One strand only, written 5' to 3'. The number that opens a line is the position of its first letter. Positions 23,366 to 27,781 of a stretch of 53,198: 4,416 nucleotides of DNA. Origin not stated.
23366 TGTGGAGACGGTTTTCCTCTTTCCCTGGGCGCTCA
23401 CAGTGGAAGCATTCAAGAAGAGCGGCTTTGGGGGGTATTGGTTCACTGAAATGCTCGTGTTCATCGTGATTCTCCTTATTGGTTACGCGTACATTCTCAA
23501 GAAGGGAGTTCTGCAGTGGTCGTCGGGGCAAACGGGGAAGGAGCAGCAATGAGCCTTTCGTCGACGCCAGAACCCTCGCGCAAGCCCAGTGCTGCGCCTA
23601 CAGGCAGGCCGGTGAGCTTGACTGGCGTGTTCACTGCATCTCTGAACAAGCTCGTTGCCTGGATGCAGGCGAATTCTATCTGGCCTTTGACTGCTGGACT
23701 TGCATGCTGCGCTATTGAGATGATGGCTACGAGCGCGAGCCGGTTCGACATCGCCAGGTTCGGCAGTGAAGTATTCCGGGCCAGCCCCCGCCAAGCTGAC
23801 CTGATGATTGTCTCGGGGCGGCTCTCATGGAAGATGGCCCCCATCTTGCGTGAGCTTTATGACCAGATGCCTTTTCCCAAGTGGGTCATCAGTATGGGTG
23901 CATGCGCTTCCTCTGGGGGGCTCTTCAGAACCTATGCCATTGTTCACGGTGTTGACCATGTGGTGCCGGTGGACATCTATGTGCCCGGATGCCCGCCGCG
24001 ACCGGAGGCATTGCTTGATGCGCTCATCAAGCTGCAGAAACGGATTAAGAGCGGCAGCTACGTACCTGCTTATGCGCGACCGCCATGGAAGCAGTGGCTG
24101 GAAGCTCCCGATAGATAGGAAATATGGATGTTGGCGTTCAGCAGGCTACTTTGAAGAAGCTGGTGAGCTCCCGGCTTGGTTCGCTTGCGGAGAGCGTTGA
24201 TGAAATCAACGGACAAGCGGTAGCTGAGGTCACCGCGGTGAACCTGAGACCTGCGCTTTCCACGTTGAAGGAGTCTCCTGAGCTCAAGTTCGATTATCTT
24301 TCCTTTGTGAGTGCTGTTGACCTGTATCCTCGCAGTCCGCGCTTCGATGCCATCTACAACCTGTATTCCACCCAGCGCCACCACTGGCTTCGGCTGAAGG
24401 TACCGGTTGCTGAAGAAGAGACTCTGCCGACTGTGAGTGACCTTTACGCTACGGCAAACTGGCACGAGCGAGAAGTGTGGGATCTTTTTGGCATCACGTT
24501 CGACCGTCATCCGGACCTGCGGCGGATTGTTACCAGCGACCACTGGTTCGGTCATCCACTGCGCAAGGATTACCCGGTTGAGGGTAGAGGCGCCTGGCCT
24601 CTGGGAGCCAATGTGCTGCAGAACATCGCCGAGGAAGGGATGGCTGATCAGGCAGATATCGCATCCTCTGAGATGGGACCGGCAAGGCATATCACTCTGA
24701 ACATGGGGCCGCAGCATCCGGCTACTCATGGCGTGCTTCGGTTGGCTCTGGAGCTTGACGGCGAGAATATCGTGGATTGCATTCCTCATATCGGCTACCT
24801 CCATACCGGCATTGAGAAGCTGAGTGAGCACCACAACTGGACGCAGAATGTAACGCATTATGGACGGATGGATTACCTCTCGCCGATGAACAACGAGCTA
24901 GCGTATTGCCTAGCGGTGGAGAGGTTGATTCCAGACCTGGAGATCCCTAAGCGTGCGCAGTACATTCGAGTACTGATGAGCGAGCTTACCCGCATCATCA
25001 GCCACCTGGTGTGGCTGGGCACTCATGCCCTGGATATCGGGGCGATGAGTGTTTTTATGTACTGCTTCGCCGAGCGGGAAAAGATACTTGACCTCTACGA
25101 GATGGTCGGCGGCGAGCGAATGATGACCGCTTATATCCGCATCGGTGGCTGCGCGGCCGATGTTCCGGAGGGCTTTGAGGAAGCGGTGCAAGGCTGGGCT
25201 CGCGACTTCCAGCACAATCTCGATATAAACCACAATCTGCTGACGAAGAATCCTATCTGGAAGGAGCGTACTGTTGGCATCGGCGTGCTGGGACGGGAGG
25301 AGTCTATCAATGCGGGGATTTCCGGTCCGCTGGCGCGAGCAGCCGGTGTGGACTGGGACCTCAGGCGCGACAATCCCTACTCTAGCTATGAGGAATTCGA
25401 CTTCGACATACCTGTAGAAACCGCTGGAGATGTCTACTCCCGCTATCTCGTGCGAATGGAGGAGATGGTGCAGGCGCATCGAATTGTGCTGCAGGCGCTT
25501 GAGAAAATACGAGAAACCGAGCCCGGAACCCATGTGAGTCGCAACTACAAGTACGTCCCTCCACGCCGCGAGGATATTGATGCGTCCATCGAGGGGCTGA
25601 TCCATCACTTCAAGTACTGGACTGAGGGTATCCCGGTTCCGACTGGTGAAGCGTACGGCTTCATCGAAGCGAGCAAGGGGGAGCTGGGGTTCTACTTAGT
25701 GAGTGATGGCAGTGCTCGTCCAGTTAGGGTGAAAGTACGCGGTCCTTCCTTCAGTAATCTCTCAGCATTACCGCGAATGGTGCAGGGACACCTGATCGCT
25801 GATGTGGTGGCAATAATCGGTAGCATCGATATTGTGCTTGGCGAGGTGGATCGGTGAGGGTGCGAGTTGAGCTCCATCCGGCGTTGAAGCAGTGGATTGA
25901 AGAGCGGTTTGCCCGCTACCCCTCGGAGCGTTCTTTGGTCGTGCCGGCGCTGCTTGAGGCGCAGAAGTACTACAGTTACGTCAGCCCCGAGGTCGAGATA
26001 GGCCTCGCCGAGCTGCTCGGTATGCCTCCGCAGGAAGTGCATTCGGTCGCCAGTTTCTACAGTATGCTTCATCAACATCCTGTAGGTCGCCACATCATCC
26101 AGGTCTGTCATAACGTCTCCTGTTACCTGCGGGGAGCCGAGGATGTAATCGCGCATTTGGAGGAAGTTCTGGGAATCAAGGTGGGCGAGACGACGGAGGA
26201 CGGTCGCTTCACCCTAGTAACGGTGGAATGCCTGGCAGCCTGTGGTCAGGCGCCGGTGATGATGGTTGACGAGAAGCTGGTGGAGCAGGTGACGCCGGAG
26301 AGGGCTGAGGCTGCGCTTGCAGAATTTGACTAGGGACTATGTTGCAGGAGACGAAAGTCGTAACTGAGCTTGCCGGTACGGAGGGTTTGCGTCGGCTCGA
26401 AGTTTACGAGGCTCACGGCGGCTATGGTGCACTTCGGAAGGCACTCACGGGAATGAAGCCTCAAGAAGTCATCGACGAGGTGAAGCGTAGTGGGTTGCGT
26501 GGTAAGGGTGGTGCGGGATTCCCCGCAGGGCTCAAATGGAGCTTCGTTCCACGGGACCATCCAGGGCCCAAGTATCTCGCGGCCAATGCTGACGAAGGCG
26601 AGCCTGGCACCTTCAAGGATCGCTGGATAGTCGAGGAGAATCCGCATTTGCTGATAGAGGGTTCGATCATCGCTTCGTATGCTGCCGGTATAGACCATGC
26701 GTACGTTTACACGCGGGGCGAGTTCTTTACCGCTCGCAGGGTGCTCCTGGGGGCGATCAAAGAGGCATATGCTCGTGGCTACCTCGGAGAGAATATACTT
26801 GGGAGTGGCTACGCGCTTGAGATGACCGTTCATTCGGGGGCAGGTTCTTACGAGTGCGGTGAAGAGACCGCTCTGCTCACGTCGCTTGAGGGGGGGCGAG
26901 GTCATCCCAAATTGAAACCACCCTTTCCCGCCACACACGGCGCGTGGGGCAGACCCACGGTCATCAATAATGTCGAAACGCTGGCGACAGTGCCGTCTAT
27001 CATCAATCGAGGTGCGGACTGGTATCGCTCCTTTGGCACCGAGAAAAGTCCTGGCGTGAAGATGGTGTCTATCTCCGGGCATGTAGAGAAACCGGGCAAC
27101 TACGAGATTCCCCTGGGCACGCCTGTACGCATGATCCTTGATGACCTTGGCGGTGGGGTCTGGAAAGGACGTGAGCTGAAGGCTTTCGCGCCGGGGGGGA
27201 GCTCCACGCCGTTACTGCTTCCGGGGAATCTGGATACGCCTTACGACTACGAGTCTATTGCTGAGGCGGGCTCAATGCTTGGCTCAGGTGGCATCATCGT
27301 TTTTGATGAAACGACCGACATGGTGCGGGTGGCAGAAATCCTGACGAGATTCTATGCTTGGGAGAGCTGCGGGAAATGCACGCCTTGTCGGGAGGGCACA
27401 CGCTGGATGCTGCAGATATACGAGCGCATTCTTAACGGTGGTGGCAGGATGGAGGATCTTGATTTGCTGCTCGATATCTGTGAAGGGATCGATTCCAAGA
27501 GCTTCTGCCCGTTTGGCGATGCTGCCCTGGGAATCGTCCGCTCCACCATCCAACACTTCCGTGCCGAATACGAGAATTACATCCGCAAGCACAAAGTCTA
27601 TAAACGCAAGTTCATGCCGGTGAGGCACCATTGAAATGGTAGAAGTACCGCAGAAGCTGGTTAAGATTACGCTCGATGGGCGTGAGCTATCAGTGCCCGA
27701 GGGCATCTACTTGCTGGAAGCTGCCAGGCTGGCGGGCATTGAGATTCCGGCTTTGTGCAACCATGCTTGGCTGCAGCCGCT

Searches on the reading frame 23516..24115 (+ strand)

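Call 47: search_protein_families(library=pfam, proteins=[window:23516-24115:+], max_evalue=0.00001)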
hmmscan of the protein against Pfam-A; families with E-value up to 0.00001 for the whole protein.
window:23516-24115:+ (200 aa): 1 family
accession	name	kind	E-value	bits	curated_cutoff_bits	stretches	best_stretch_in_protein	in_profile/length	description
PF01058.29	Oxidored_q6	-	1.3e-28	99.8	27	1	64-173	1-128/128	NADH ubiquinone oxidoreductase, 20 Kd subunit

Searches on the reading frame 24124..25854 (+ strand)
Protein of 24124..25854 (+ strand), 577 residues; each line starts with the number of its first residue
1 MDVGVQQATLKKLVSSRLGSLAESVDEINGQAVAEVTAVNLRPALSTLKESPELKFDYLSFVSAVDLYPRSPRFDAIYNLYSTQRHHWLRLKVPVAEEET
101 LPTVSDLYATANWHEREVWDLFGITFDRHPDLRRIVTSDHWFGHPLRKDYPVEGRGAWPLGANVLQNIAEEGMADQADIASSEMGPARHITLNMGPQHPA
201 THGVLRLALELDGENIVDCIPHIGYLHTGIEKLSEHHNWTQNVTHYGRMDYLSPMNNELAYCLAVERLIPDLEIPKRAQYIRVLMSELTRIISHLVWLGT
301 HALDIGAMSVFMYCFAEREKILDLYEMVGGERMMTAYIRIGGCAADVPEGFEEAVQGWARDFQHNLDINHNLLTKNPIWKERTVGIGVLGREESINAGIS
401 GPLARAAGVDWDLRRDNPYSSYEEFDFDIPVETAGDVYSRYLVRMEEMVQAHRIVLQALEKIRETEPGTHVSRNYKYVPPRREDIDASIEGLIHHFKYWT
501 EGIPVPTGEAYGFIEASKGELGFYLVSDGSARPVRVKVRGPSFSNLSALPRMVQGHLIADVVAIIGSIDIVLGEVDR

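Call 47: search_protein_families(library=pfam, proteins=[window:24124-25854:+], max_evalue=0.00001)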
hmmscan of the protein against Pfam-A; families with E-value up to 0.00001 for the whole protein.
window:24124-25854:+ (577 aa): 2 families
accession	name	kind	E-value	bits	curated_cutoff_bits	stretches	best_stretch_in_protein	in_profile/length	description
PF00346.24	Complex1_49kDa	-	2.5e-110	368.3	24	1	304-577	1-271/271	Respiratory-chain NADH dehydrogenase, 49 Kd subunit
PF00329.25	Complex1_30kDa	-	6.2e-40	137.1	22.5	1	36-155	3-123/124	Respiratory-chain NADH dehydrogenase, 30 Kd subunit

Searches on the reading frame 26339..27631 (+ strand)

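Call 47: search_protein_families(library=pfam, proteins=[window:26339-27631:+], max_evalue=0.00001)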
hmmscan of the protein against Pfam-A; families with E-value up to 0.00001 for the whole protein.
window:26339-27631:+ (431 aa): 3 families
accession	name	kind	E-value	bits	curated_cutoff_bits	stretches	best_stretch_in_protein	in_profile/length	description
PF01512.22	Complex1_51K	-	6e-41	140.3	31.2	1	48-219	1-149/150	Nuo51 FMN-binding domain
PF10589.14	NADH_4Fe-4S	-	4.7e-30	103.7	23.5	1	331-413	2-84/85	NADH-ubiquinone oxidoreductase-F iron-sulfur binding region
PF10531.15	SLBB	-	6.9e-08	32.6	27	1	242-289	1-51/55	SLBB domain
